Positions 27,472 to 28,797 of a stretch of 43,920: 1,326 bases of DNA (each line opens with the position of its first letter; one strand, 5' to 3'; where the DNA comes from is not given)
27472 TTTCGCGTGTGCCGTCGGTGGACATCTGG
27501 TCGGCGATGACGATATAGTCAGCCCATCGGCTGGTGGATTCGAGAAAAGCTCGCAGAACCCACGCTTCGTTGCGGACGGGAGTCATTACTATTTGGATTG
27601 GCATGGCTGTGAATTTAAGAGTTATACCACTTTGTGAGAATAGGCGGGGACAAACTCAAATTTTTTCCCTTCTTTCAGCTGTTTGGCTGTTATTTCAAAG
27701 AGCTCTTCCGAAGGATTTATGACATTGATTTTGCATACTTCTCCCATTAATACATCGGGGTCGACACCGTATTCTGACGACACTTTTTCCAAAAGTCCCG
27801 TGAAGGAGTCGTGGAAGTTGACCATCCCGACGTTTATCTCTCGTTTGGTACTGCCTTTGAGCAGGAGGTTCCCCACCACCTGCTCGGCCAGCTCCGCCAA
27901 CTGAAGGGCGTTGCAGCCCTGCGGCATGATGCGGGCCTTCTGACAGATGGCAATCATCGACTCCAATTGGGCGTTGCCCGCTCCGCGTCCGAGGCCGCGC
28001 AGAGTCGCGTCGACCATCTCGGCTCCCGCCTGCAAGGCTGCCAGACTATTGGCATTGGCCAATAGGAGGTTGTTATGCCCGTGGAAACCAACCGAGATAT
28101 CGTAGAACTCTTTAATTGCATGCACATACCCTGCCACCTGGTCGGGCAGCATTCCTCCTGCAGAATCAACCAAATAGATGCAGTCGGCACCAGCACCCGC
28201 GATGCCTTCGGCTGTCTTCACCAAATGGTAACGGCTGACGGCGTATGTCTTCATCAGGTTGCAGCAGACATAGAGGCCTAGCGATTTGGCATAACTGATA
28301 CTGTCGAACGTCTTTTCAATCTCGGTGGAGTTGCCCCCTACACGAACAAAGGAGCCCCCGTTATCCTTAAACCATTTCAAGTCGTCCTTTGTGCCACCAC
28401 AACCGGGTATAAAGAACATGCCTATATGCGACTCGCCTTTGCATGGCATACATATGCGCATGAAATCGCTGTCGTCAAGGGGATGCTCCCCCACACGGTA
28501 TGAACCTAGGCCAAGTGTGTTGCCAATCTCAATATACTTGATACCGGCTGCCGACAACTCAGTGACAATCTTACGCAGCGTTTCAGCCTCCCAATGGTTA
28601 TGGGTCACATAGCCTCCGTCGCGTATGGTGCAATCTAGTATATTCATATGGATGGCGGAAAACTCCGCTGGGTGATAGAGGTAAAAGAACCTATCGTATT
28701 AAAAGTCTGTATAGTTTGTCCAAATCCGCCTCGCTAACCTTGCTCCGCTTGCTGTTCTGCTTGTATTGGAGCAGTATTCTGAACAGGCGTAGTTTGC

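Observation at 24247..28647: Four-gene non-sugar tailoring cassette: HMGL-like aldolase, GT2-like protein, orphan protein and ATP-grasp ligase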

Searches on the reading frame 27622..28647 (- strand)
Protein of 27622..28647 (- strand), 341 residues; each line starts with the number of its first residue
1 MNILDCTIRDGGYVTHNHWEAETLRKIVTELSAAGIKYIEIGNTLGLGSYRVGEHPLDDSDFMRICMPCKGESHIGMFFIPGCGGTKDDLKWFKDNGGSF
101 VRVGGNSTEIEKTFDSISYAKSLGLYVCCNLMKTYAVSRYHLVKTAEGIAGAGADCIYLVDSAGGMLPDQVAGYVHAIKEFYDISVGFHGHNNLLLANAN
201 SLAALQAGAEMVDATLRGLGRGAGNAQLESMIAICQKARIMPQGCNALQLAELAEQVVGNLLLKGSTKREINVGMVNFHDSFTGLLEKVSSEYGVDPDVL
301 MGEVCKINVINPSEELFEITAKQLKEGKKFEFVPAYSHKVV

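Call 3: search_protein_families(library=pfam, proteins=[window:27622-28647:-], max_evalue=0.01)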
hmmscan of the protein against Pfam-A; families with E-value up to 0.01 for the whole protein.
window:27622-28647:- (341 aa): 1 family
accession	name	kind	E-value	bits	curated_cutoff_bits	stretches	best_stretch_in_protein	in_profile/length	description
PF00682.25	HMGL-like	-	1.1e-30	107.3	29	2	111-256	113-259/260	HMGL-like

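Call 4: search_protein_families(library=ncbifam, proteins=[window:27622-28647:-], max_evalue=0.01)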
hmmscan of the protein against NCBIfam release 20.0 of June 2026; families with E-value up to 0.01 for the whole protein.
window:27622-28647:- (341 aa): 26 families (the best 25 are shown)
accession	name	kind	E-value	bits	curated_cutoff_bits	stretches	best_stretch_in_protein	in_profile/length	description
NF006049.0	PRK08195.1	subfamily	1.5e-72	244.5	229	1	2-328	9-339/344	4-hyroxy-2-oxovalerate/4-hydroxy-2-oxopentanoic acid aldolase,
TIGR03217.1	4OH_2_O_val_ald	equivalog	3.4e-63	213.9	286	1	2-326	4-332/334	4-hydroxy-2-oxovalerate aldolase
TIGR02660.1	nifV_homocitr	equivalog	2.1e-26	93.1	462.9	1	110-259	112-261/365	homocitrate synthase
NF002085.0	PRK00915.1-2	subfamily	7.2e-26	91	517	1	110-255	124-269/504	2-isopropylmalate synthase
TIGR02090.1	LEU1_arch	subfamily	1.7e-23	83.4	484.75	1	110-254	111-255/363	isopropylmalate/citramalate/homocitrate synthases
TIGR02146.1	LysS_fung_arch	equivalog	2.9e-22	79.4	413.55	1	110-237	109-237/344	homocitrate synthase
NF041069.1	IPMS_Sufob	equivalog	9.2e-20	71.2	600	1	111-253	113-256/371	isopropylmalate synthase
TIGR00977.1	citramal_synth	equivalog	1.3e-19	69.9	450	1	113-235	124-250/526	citramalate synthase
NF002086.0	PRK00915.1-3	equivalog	3.2e-17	62.2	532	1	115-236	126-251/516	2-isopropylmalate synthase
TIGR00973.1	leuA_bact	equivalog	1e-15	57.3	598.7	1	117-236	123-246/494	2-isopropylmalate synthase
NF002088.0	PRK00915.1-5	equivalog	2e-15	56.3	697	1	111-235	119-246/514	2-isopropylmalate synthase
NF042433.1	CitmalDyn_Leptosp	equivalog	2.4e-15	56.1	950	1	115-238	129-257/514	(R)-citramalate synthase CimA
NF002087.0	PRK00915.1-4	equivalog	9e-15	54.2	729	1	111-233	122-248/516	2-isopropylmalate synthase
NF006761.0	PRK09282.1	domain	4.2e-14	51.9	402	1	116-254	128-267/591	pyruvate carboxylase subunit B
NF002084.0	PRK00915.1-1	equivalog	9.9e-14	50.7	748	1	141-236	150-249/523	2-isopropylmalate synthase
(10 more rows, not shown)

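Call 8: search_solved_structures(query=window:27622-28647:-, max_evalue=0.00001, show_alignments=1)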
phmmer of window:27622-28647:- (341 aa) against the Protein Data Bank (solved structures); distinct sequences matched with E-value up to 0.00001: 16.
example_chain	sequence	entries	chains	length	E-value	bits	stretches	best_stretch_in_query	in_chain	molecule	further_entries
4jn6_A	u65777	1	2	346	1.2e-45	159.6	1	2-319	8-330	4-hydroxy-2-oxovalerate aldolase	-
4lrs_A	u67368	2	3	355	3e-41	145.2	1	2-334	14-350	4-hydroxy-2-oxovalerate aldolase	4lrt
8ih7_A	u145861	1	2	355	9.1e-38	133.7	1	3-327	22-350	4-hydroxy-2-oxovalerate aldolase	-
1nvm_A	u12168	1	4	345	1.5e-32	116.6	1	3-312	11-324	4-hydroxy-2-oxovalerate aldolase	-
3dxi_A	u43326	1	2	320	6.1e-23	85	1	2-238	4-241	Putative aldolase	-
3eeg_A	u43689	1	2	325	4.7e-14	55.8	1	141-257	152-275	2-isopropylmalate synthase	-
6ktq_A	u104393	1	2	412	1.9e-13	53.8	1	113-241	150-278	Homocitrate synthase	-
3ble_A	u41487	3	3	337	7.2e-12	48.6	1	146-252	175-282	Citramalate synthase from Leptospira interrogans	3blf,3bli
3ewb_X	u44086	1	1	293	6.6e-11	45.5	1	137-232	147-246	2-isopropylmalate synthase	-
6e1j_A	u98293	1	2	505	7.2e-09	38.8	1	113-238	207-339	2-isopropylmalate synthase, A genome specific 1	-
3rmj_A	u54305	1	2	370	8.5e-09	38.5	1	148-234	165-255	2-isopropylmalate synthase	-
3a9i_A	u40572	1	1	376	1.8e-08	37.4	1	132-233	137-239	Homocitrate synthase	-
2ztj_A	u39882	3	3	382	1.9e-08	37.4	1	132-233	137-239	Homocitrate synthase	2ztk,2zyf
3ivs_A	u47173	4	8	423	2.2e-08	37.2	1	2-233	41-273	Homocitrate synthase, mitochondrial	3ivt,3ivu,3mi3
2nx9_A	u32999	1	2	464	1.3e-07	34.6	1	96-238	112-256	Oxaloacetate decarboxylase 2, subunit alpha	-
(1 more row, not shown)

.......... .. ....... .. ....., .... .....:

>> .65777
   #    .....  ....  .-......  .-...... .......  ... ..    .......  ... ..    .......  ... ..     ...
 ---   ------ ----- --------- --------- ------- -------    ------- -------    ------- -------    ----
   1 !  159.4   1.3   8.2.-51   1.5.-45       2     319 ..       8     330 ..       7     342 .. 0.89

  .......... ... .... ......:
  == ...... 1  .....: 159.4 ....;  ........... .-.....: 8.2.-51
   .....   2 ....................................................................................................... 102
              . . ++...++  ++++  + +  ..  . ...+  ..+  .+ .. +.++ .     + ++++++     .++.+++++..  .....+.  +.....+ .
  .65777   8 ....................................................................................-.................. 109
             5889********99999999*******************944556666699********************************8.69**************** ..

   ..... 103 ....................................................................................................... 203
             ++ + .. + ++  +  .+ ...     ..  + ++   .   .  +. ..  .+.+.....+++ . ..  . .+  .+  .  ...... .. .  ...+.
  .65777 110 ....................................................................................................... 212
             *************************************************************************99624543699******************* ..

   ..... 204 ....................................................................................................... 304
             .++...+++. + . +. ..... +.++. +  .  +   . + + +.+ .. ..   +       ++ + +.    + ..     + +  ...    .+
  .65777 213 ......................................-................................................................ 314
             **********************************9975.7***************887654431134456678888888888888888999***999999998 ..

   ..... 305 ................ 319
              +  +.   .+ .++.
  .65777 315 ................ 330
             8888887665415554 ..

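Call 35: search_solved_structures(query=window:27622-28647:-, max_evalue=1e-20, show_alignments=5)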
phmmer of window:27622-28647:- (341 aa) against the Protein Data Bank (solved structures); distinct sequences matched with E-value up to 1e-20: 5.
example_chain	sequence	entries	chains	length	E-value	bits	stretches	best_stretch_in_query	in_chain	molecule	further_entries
4jn6_A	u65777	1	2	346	1.2e-45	159.6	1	2-319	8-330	4-hydroxy-2-oxovalerate aldolase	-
4lrs_A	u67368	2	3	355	3e-41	145.2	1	2-334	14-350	4-hydroxy-2-oxovalerate aldolase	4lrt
8ih7_A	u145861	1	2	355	9.1e-38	133.7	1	3-327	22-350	4-hydroxy-2-oxovalerate aldolase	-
1nvm_A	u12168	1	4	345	1.5e-32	116.6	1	3-312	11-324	4-hydroxy-2-oxovalerate aldolase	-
3dxi_A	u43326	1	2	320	6.1e-23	85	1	2-238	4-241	Putative aldolase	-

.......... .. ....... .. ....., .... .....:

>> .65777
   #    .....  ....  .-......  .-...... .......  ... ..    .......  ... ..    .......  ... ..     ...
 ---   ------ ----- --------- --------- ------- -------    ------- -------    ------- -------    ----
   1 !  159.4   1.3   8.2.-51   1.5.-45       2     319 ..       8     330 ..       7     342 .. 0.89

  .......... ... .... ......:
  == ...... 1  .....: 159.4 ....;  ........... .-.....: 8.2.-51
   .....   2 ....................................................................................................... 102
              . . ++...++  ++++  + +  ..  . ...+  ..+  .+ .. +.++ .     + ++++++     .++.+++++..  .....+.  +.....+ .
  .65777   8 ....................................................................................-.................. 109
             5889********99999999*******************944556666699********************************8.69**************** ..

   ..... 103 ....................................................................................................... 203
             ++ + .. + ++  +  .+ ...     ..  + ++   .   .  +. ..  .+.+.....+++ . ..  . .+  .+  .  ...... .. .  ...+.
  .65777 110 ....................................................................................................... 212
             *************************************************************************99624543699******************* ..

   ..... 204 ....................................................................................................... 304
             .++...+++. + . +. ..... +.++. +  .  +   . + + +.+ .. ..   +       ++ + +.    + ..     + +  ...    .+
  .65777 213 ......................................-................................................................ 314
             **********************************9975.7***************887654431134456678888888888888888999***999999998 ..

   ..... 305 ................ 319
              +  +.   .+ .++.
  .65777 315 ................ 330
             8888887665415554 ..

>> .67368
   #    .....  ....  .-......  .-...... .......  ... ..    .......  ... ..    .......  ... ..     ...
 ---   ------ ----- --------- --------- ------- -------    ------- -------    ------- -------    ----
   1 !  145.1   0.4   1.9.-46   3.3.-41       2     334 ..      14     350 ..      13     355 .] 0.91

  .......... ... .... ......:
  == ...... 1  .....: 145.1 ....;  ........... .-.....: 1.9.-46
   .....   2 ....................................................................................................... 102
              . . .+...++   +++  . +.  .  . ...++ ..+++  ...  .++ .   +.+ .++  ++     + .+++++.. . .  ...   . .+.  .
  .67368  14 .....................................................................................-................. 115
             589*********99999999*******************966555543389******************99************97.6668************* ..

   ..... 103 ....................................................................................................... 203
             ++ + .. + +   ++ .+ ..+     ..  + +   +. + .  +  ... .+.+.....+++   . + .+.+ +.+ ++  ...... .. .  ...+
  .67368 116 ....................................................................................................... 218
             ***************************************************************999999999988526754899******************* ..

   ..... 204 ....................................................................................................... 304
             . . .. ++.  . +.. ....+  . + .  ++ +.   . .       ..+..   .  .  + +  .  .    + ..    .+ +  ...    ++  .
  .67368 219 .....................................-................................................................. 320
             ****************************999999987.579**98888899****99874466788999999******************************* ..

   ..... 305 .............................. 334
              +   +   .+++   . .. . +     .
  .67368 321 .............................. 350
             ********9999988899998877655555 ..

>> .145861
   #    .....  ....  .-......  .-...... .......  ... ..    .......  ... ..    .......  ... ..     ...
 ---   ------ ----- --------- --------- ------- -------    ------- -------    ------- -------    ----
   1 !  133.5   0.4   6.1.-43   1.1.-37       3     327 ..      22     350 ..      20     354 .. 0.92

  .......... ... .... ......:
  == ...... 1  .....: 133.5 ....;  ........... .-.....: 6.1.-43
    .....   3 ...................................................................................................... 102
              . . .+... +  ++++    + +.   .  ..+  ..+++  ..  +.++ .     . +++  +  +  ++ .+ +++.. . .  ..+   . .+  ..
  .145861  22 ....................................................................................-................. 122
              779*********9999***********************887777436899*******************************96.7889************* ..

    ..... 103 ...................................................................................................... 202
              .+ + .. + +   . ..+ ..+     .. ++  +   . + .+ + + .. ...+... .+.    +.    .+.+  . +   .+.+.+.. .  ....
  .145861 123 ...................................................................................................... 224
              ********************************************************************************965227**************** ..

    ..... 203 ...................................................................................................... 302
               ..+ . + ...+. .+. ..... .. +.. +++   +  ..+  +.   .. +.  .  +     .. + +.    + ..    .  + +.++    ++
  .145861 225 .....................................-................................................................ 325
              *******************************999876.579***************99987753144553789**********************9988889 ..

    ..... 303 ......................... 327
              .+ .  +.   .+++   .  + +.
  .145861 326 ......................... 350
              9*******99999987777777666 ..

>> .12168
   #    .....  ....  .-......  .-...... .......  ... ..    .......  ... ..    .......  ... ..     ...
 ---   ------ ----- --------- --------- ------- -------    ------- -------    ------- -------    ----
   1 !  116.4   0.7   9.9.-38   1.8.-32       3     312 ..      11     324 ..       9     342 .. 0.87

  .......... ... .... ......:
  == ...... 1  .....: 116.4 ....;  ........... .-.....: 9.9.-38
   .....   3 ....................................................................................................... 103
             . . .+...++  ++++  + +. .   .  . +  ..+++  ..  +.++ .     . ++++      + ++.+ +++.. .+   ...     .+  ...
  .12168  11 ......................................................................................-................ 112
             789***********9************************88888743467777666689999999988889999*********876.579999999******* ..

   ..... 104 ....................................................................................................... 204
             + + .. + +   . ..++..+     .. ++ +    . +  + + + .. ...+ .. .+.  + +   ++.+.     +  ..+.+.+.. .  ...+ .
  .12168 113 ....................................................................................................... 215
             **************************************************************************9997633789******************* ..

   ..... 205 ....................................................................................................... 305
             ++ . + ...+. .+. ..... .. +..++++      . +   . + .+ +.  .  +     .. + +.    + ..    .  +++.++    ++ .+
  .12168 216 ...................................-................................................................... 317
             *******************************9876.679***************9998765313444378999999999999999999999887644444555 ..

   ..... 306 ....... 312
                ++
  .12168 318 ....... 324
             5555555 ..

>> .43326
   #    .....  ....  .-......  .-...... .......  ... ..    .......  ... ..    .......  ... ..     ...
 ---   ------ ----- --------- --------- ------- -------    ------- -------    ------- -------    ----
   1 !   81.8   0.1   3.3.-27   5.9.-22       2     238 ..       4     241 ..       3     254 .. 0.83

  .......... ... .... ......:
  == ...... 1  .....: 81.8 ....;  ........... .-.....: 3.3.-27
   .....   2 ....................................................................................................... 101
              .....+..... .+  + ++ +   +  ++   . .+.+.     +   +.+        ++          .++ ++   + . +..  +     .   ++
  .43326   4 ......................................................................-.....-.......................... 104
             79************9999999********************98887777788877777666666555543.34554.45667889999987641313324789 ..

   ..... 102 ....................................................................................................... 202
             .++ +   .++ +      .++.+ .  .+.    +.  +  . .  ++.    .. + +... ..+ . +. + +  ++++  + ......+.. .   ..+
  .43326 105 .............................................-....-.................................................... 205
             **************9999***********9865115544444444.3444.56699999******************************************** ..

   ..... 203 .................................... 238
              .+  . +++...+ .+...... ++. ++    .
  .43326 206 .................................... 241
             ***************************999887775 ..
